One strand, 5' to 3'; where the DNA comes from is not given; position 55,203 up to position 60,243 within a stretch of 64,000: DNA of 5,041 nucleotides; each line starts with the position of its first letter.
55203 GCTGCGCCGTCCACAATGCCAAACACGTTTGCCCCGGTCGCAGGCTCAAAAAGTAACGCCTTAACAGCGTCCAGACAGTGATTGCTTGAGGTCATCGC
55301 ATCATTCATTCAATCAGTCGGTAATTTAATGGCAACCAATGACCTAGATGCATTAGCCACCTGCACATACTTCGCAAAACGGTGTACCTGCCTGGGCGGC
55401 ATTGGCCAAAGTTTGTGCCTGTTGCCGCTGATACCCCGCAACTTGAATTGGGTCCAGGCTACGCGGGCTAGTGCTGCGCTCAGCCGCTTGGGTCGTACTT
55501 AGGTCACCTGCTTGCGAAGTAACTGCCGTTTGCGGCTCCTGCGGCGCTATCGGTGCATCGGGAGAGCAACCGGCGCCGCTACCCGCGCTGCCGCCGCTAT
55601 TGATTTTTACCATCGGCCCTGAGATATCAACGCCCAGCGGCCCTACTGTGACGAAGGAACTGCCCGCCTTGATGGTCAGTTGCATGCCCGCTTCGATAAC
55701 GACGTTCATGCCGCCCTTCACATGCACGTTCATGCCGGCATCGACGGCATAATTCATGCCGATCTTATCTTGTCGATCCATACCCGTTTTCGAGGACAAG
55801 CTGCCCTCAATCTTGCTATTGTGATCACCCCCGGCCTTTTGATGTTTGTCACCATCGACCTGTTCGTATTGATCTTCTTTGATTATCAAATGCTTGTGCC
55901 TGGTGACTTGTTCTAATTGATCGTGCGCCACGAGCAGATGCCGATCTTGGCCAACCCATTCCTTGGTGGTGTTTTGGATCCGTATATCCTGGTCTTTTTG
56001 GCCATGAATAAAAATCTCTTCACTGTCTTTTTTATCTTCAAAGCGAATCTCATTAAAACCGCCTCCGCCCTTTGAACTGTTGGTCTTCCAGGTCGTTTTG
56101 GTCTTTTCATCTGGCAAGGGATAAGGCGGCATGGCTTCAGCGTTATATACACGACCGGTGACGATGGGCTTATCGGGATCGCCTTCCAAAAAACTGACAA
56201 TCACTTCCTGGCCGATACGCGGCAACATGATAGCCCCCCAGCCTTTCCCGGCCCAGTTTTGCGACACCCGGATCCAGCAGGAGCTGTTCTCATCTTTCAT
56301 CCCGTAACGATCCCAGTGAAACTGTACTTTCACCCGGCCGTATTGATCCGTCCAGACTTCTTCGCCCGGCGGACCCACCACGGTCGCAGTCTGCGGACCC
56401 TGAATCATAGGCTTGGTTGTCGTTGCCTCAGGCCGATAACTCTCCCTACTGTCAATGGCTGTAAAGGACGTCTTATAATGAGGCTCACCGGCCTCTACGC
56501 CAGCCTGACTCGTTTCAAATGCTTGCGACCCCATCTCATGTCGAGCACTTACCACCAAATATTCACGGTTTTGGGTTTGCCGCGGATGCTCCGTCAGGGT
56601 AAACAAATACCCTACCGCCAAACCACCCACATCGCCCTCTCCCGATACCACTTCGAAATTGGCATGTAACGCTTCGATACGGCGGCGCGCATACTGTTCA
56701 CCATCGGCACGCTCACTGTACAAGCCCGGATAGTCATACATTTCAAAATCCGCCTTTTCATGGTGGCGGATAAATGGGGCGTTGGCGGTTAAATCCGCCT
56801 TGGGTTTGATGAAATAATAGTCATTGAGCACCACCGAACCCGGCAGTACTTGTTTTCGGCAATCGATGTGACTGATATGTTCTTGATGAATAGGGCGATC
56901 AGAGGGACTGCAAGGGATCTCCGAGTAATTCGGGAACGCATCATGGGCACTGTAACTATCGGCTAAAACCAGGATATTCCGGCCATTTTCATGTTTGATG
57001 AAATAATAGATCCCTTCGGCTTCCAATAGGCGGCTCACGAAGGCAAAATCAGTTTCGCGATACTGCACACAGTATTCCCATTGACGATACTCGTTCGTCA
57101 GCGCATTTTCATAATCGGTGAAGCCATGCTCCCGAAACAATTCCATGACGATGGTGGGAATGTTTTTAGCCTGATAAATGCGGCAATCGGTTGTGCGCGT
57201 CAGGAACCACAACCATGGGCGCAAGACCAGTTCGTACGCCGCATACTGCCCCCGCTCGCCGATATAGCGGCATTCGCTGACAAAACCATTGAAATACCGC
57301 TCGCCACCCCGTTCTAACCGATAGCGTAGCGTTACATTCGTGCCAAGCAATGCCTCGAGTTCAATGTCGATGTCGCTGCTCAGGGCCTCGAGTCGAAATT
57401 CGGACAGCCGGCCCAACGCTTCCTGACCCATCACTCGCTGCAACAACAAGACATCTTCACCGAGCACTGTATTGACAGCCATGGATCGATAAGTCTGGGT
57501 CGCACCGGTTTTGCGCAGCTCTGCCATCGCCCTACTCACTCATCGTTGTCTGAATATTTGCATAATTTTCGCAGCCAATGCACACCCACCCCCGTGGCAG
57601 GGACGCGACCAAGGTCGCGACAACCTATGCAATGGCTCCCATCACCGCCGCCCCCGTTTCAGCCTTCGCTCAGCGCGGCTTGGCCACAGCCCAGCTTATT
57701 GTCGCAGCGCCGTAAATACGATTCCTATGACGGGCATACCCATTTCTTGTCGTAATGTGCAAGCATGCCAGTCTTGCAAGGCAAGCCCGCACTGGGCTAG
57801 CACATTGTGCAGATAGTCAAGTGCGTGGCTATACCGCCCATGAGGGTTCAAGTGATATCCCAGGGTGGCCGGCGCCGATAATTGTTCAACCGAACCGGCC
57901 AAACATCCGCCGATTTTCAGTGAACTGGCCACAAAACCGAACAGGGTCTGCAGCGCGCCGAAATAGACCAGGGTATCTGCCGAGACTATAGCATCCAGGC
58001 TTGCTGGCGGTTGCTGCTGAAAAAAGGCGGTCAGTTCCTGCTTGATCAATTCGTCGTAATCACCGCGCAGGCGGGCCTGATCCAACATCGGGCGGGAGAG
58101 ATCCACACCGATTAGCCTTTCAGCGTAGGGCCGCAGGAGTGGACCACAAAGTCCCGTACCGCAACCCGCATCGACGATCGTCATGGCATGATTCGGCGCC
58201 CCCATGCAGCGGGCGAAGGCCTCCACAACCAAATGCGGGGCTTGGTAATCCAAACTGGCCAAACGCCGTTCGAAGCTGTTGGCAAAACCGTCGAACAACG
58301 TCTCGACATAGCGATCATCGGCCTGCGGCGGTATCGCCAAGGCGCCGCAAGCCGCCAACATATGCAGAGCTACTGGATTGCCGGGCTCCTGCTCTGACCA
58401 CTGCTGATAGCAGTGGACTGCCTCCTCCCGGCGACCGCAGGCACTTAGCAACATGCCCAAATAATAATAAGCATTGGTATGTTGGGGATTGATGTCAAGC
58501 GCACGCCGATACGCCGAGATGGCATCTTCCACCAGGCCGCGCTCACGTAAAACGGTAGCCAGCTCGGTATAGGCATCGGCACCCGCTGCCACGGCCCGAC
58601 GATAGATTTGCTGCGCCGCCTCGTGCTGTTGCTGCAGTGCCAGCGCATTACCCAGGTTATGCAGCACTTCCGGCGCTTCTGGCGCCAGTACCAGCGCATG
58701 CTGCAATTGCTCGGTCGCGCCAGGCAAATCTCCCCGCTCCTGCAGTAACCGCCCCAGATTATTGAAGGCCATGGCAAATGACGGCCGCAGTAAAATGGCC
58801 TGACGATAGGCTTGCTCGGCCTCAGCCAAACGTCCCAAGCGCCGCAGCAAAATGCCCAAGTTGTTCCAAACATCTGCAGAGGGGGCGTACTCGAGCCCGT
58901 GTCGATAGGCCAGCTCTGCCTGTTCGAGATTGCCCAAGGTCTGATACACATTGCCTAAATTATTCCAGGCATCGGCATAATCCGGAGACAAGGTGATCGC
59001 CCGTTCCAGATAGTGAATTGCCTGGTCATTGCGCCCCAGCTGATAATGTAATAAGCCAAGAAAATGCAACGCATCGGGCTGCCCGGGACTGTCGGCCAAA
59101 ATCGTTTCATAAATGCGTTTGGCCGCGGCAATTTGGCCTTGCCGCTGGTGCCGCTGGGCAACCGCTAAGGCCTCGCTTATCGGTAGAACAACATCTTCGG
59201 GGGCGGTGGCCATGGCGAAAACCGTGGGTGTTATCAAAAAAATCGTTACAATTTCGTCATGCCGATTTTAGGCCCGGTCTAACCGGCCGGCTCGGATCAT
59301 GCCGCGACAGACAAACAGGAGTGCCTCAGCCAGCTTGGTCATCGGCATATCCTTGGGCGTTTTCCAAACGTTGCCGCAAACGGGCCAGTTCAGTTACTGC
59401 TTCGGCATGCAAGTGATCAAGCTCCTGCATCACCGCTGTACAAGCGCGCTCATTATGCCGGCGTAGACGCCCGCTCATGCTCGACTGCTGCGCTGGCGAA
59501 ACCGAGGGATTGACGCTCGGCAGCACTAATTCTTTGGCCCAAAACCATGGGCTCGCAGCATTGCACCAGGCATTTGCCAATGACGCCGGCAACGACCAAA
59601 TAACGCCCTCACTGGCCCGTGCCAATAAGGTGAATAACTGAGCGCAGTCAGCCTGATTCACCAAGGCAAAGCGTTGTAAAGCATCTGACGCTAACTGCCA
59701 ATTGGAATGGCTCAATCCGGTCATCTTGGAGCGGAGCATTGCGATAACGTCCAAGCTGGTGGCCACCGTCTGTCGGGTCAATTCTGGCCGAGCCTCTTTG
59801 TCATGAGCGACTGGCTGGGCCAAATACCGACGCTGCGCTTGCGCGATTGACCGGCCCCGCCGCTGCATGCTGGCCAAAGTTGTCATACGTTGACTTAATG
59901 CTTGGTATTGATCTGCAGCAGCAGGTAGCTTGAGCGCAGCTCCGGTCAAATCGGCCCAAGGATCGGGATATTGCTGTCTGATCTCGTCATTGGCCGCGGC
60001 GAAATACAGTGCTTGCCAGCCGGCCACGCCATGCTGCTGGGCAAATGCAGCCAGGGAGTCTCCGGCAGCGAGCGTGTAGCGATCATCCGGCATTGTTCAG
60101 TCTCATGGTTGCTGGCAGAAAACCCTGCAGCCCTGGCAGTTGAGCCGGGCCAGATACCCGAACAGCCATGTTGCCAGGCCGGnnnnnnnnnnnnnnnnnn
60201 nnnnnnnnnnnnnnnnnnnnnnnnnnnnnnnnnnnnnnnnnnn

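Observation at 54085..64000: Distal end of a T6SS locus with a small SAM-methyltransferase-like gene in the effector position after VgrG-DUF4123, and a TPR-methyltransferase and LysM protein inside the locus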

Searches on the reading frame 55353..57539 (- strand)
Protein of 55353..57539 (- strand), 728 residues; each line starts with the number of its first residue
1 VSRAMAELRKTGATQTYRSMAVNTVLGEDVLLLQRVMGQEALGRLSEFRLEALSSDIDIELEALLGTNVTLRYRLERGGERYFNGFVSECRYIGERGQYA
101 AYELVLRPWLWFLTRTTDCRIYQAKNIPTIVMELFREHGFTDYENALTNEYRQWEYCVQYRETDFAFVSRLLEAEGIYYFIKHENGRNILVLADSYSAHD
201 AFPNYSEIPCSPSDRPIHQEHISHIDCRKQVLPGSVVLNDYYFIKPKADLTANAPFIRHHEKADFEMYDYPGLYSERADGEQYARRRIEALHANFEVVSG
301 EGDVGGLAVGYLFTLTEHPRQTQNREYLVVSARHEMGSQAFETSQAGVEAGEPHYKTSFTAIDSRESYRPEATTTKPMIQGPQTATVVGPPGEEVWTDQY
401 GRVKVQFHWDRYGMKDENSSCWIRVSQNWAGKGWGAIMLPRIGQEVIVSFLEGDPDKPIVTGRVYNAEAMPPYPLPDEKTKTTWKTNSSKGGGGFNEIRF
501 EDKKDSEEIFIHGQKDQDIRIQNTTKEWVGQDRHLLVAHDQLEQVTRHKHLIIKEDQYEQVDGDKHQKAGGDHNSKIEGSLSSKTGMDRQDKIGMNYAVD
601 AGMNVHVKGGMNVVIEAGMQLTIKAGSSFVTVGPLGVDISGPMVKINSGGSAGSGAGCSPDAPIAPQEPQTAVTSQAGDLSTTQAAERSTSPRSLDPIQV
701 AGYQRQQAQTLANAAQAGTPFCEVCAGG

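Call 4: search_protein_families(library=pfam, proteins=[window:55353-57539:-], max_evalue=0.1)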
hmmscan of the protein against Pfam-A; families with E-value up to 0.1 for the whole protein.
window:55353-57539:- (728 aa): 5 families
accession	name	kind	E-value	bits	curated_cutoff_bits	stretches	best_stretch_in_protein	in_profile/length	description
PF05954.17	Phage_GPD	-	8.5e-99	331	30.1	1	39-338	1-303/305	Phage tail baseplate hub (GPD)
PF22178.3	Gp5_trimer_C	-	2e-31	108.9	30.9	1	482-591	1-110/112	Bacteriophage T4 gp5 C-terminal trimerisation domain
PF04717.18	Phage_base_V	-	1.4e-15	57.8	23.8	1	398-465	12-75/75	Type VI secretion system/phage-baseplate injector OB domain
PF20093.5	DUF6484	-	0.00015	22.8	27.6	1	441-464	38-61/61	Domain of unknown function (DUF6484)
PF24036.1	DUF7345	-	0.028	15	27.5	0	334-418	22-98/132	Domain of unknown function (DUF7345)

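Call 5: search_protein_families(library=ncbifam, proteins=[window:55353-57539:-], max_evalue=0.1)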
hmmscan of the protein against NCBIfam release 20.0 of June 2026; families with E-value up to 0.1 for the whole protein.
window:55353-57539:- (728 aa): 3 families
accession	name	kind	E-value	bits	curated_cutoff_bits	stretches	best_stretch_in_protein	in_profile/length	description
TIGR03361.1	VI_Rhs_Vgr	subfamily_domain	3e-196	653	186.35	1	21-534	2-513/513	type VI secretion system tip protein TssI/VgrG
TIGR01646.1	vgr_GE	subfamily_domain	1.6e-157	525.3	121.8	1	33-516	3-480/480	type VI secretion system tip protein VgrG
NF033848.1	VgrG_rel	hypoth_equivalog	7.8e-16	57.4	275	1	326-527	326-517/547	VgrG-related protein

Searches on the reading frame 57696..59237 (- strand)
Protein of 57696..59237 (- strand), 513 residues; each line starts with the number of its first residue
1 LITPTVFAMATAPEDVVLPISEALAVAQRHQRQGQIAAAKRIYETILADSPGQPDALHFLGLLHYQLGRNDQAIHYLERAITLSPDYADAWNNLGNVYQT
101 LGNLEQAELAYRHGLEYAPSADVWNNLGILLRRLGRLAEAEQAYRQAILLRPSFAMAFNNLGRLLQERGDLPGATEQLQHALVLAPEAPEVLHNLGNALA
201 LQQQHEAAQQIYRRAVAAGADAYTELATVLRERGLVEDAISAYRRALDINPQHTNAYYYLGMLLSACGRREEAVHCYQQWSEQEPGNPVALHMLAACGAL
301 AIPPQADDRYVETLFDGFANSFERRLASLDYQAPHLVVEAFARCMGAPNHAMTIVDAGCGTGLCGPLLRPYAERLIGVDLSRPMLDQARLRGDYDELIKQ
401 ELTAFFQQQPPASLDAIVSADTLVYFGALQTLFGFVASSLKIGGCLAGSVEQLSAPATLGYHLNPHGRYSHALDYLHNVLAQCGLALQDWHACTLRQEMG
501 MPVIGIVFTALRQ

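Call 4: search_protein_families(library=pfam, proteins=[window:57696-59237:-], max_evalue=0.1)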
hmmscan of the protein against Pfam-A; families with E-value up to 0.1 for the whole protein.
window:57696-59237:- (513 aa): 45 families (the best 25 are shown)
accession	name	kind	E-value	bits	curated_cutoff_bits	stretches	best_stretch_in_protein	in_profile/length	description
PF00515.34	TPR_1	-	8.5e-48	158.8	27.8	6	121-154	1-34/34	Tetratricopeptide repeat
PF07719.23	TPR_2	-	9.2e-45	147.5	27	7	121-153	1-33/34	Tetratricopeptide repeat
PF13181.12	TPR_8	-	5.7e-40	132.5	25.7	5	55-87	2-34/34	Tetratricopeptide repeat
PF13431.12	TPR_17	-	6.2e-36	120.1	24.4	5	77-108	2-33/34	Tetratricopeptide repeat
PF13414.12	TPR_11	-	1e-33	115.2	26.8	4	61-102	1-42/42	TPR repeat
PF13428.12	TPR_14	-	1.9e-31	105.7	23.5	7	54-96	1-43/44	Tetratricopeptide repeat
PF14559.12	TPR_19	-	8.8e-30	103.3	25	4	67-124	4-62/68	Tetratricopeptide repeat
PF13432.12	TPR_16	-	2.1e-29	102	32.7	5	60-112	3-55/65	Tetratricopeptide repeat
PF13424.12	TPR_12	-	1.1e-27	96.5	30.1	5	56-118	5-75/77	Tetratricopeptide repeat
PF13374.12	TPR_10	-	1.6e-26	91.9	27.5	6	125-151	6-32/42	Tetratricopeptide repeat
PF13176.12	TPR_7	-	1.4e-23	81.3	27.9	3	56-87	1-32/36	Tetratricopeptide repeat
PF13371.12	TPR_9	-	4.5e-17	62.3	35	4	28-90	3-65/73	Tetratricopeptide repeat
PF23914.1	TPR_CcmH_CycH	-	2.3e-16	60.5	42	3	14-83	82-150/158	Cytochrome c-type biogenesis protein H TPR domain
PF13174.12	TPR_6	-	5.2e-13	49.2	26.3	0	60-86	6-32/33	Tetratricopeptide repeat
PF07721.20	TPR_4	-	2e-10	40.7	27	1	126-146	6-26/26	Tetratricopeptide repeat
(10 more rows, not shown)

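Call 5: search_protein_families(library=ncbifam, proteins=[window:57696-59237:-], max_evalue=0.1)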
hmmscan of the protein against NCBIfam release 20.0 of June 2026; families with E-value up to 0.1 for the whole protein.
window:57696-59237:- (513 aa): 51 families (the best 25 are shown)
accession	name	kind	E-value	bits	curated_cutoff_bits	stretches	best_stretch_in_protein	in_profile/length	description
NF033762.1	social_mot_Tgl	equivalog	3.5e-28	98.6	225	2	27-214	38-229/252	social motility TPR repeat lipoprotein Tgl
TIGR02917.1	PEP_TPR_lipo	equivalog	3.7e-28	97.9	312.2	2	120-296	464-643/899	XrtA/PEP-CTERM system TPR-repeat protein PrsT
TIGR02521.1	type_IV_pilW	equivalog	7.6e-28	97.6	154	3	60-214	37-194/234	type IV pilus biogenesis/stability protein PilW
NF040959.1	MamA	equivalog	4.1e-26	91.7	200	2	27-181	44-199/204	magnetosome protein MamA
NF033920.0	C39_PA2778_fam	equivalog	5.4e-22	78.4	150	4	22-119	158-255/255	PA2778 family cysteine peptidase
TIGR02552.1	LcrH_SycD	equivalog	1.3e-16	60.6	104.8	2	222-278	54-110/136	SycD/LcrH family type III secretion system chaperone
NF033758.1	gliding_GltE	equivalog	9.7e-15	54.4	225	1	121-229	86-194/411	adventurous gliding motility TPR repeat lipoprotein GltE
NF040561.1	PrimPol_Msp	equivalog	1.3e-13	50.3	200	2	41-124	12-95/515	CRISPR-associated primase-polymerase type A1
TIGR02795.1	tol_pal_ybgF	equivalog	4.9e-13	49.7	90.1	2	48-112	33-100/119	tol-pal system protein YbgF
NF002725.1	PRK02603.1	equivalog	6.8e-13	49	143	1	31-125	46-144/173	photosystem I assembly protein Ycf3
NF008391.2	PRK11189.1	equivalog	1.8e-12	47.4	250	2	113-212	57-156/297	lipoprotein NlpI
NF047371.1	FlcA_CTERM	equivalog_domain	2.2e-11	42.9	300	2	124-216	441-534/646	periplasmic flagellar collar protein FlcA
TIGR03939.1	PGA_TPR_OMP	equivalog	3.8e-10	38.6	366.65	3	21-147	87-214/800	poly-beta-1,6 N-acetyl-D-glucosamine export porin PgaA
TIGR00540.1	TPR_hemY_coli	hypoth_equivalog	3.9e-10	39.1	142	2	34-113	306-384/385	heme biosynthesis-associated TPR protein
NF052415.1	T3SS_chap_SctY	equivalog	8.4e-10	39.1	70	2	51-148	3-104/106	type III secretion apparatus assembly chaperone SctY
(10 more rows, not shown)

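Call 52: search_solved_structures(query=window:57696-59213:-, max_evalue=0.001)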
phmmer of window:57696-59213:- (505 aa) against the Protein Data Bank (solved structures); distinct sequences matched with E-value up to 0.001: 164 (the best 60 are shown).
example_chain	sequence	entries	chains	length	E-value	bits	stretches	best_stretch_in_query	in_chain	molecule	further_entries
9qhb_A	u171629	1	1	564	2.2e-80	273.9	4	44-194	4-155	Engineered tetratricopeptide repeat protein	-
7yea_A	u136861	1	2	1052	4.5e-61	210.2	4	52-256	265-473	UDP-N-acetylglucosamine--peptide N-acetylglucosaminyltransferase 110 kDa subunit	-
7yeh_B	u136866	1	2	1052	4.8e-61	210.2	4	52-256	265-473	UDP-N-acetylglucosamine--peptide N-acetylglucosaminyltransferase 110 kDa subunit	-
7ntf_A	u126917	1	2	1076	1.9e-60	208.2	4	52-256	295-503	Isoform 1 of UDP-N-acetylglucosamine--peptide N-acetylglucosaminyltransferase 110 kDa subu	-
6eou_A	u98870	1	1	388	1e-54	189.3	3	65-269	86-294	UDP-N-acetylglucosamine--peptide N-acetylglucosaminyltransferase 110 kDa subunit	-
1w3b_A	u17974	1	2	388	5.7e-54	186.8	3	65-270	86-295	UDP-N-ACETYLGLUCOSAMINE--PEPTIDE N-ACETYLGLUCOSAMINYLTRANSFERASE 110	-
8bu0_A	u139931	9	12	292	7e-44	153.5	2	44-191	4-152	Consensus tetratricopeptide repeat protein | Crystal structure of an 8-repeat consensus TPR superhelix with Zinc. | Monomer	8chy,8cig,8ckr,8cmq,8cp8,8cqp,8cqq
9qhc_A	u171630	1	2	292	1.7e-41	145.7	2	56-192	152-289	Engineered tetratricopeptide repeat protein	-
7y4i_A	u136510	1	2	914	4.4e-33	117.9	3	34-182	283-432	Probable UDP-N-acetylglucosamine--peptide N-acetylglucosaminyltransferase SPINDLY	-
8dtf_A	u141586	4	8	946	5.7e-33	117.6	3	34-183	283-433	Probable UDP-N-acetylglucosamine--peptide N-acetylglucosaminyltransferase SPINDLY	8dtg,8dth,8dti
7obi_A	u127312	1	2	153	1.9e-24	89.4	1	44-191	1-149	CTPR-rv4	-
5nps_A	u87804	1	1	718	4.9e-24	88.1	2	113-256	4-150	UDP-N-acetylglucosamine--peptide N-acetylglucosaminyltransferase 110 kDa subunit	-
5hgv_A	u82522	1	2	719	6.5e-24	87.7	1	112-256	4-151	UDP-N-acetylglucosamine--peptide N-acetylglucosaminyltransferase 110 kDa subunit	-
9gzg_A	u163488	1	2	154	2.2e-21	79.3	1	48-192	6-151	Engineered CTPR protein with glutamic acids for conductivity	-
9g8o_B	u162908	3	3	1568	3.4e-21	78.7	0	63-152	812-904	Superkiller complex protein 3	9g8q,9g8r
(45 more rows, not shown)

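Call 66: search_protein_families(library=padloc, proteins=[window:57696-59213:-], max_evalue=0.01)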
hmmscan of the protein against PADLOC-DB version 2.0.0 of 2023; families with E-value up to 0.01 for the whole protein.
window:57696-59213:- (505 aa): 3 families
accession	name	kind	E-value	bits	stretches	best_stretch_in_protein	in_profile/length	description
PDLC01101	PrimPol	-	1.4e-08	31.9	1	53-118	40-105/490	adaptation polymerase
PDLC01169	TPR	-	1.7e-06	25.6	0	82-138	111-167/252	TPR repeats containing protein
PDLC04134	mad2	-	1.5e-05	22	1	307-438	258-392/492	mads_2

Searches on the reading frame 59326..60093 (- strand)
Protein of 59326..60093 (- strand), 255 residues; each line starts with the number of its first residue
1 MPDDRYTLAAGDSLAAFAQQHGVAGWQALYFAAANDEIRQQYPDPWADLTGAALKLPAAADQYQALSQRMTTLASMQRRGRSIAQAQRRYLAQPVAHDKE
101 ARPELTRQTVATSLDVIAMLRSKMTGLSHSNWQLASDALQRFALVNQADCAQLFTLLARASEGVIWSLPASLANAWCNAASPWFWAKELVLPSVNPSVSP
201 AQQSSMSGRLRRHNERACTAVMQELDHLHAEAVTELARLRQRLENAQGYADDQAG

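Call 4: search_protein_families(library=pfam, proteins=[window:59326-60093:-], max_evalue=0.1)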
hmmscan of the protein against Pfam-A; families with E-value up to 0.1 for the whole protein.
window:59326-60093:- (255 aa): 1 family
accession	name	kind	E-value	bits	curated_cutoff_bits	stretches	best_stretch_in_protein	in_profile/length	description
PF15753.10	BLOC1S3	-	0.03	14.8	27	0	199-249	87-137/172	Biogenesis of lysosome-related organelles complex 1 subunit 3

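Call 5: search_protein_families(library=ncbifam, proteins=[window:59326-60093:-], max_evalue=0.1)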
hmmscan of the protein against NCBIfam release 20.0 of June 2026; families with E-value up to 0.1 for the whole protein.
window:59326-60093:- (255 aa): 1 family
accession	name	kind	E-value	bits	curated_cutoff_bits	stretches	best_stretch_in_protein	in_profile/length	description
NF004800.0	PRK06149.1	equivalog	0.022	12.7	973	1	54-148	528-618/972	aminotransferase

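Call 31: search_protein_families(library=pfam, proteins=[window:59326-60093:-], max_evalue=10)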
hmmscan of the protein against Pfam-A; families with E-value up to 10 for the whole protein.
window:59326-60093:- (255 aa): 1 family
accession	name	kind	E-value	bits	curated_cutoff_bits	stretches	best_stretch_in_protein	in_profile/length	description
PF15753.10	BLOC1S3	-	0.03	14.8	27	1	199-249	87-137/172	Biogenesis of lysosome-related organelles complex 1 subunit 3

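Call 58: find_homologous_proteins(query=window:59326-60093:-, max_evalue=0.001)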
Query window:59326-60093:- (255 aa): 1 proteins with E <= 0.001 among 3660 candidates.
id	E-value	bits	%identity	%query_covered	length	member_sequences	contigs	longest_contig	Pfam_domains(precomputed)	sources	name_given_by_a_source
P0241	1.4e-155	534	96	100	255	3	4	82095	-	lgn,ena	-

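Call 64: predict_structure(protein=window:59326-60093:-)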
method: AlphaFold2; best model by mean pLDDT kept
length: 255 residues; sequences in the alignment: 1
mean_pLDDT: 45.1   pTM: 0.34
mean pLDDT of the five models: 45.1, 44.1, 43.9, 40.8, 39.0
residues with pLDDT >= 90: 0; 70-90: 3; 50-70: 65; < 50: 187
segments of 3 or more residues with pLDDT < 50: 1-8, 51-60, 62-84, 86-222, 253-255
pLDDT, mean of each block of 10 residues (from residue 1): 45 59 57 58 54 45 46 45 47 43 37 38 37 39 36 36 34 38 33 39 41 45 50 59 63 49
secondary structure, 60 per line:
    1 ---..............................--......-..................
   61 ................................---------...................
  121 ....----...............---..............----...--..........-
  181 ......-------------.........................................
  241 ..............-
elements in order: H4-33 H36-41 H43-92 H102-124 H129-143 H147-160 H170-179 H181-186 H200-254

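Call 66: search_protein_families(library=padloc, proteins=[window:59326-60093:-], max_evalue=0.01)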
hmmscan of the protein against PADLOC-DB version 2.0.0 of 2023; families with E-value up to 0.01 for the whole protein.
window:59326-60093:- (255 aa): 0 families
